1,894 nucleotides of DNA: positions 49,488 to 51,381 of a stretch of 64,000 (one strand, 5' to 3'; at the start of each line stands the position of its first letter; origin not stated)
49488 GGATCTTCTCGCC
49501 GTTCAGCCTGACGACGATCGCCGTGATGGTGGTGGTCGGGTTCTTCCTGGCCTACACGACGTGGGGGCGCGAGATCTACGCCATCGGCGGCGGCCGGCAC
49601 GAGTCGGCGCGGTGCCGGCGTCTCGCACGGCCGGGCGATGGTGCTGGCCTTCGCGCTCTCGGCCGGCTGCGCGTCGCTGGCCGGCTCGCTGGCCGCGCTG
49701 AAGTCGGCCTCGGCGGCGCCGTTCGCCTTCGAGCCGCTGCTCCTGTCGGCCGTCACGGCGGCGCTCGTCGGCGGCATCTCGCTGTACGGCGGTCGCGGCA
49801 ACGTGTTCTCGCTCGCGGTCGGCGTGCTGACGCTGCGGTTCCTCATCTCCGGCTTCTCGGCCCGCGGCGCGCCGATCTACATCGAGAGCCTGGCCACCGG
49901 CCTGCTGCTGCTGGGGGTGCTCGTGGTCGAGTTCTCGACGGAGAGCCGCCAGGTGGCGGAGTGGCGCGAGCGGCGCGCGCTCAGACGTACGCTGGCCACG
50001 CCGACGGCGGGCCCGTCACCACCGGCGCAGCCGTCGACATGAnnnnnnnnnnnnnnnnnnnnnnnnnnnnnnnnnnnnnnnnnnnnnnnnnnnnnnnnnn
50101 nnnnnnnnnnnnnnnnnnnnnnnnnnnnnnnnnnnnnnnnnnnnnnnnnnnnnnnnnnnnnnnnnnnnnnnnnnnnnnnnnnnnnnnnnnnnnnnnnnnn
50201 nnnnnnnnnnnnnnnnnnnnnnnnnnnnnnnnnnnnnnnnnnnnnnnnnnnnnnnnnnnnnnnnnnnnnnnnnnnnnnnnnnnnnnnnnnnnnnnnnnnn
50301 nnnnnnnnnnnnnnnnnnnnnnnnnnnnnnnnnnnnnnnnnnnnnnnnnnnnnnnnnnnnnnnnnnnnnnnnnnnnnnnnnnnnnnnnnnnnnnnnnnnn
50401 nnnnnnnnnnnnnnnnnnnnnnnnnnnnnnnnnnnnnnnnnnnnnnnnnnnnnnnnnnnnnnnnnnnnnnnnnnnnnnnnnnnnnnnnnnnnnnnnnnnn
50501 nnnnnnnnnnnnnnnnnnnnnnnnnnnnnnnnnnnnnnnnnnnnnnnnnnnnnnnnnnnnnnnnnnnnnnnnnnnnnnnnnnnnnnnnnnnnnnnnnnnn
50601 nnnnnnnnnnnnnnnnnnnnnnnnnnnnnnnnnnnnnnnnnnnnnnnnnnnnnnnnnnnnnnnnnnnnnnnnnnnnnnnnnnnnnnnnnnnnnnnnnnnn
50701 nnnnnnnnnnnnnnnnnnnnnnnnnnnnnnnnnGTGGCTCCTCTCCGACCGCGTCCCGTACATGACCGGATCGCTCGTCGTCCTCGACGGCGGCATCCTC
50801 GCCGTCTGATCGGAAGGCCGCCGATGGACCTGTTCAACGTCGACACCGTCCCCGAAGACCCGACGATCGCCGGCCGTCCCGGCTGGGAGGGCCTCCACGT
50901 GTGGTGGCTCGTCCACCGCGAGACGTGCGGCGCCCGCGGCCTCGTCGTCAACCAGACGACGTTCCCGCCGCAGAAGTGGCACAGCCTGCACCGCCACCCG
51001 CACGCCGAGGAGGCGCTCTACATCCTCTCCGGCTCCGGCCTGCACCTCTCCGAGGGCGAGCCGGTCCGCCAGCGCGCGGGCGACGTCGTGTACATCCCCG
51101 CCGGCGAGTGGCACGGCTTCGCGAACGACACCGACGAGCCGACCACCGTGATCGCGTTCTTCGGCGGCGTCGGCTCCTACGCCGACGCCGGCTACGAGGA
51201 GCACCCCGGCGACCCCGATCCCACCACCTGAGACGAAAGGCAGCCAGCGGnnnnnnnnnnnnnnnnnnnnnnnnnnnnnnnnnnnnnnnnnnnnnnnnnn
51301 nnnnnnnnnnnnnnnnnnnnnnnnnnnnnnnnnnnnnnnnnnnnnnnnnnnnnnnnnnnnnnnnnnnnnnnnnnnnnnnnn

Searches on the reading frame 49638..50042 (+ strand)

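Call 37: search_protein_families(library=pfam, proteins=[window:49638-50042:+], max_evalue=0.0001)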
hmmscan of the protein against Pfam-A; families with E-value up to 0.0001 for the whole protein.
window:49638-50042:+ (134 aa): 1 family
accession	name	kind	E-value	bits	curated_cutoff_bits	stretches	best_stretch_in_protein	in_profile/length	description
PF02653.21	BPD_transp_2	-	6.6e-05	22.6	26.8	1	2-95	180-269/269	Branched-chain amino acid transport system / permease component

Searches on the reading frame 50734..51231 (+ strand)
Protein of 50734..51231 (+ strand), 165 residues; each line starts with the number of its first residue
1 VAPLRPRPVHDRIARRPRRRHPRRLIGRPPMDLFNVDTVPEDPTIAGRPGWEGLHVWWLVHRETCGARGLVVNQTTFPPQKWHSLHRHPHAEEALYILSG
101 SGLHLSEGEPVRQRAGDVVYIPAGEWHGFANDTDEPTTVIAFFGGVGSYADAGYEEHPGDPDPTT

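Call 38: search_protein_families(library=pfam, proteins=[window:50734-51231:+], max_evalue=0.0001)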
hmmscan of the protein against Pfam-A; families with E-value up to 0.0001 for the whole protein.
window:50734-51231:+ (165 aa): 3 families
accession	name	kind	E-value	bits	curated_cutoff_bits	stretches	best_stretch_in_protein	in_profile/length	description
PF07883.17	Cupin_2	-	3.2e-17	62.4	27.2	1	75-142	3-69/70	Cupin domain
PF00190.28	Cupin_1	-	2.6e-07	30.8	22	1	70-143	33-113/151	Cupin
PF02311.25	AraC_binding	-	1.3e-06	28.6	21.1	1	83-136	16-68/135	AraC-like ligand binding domain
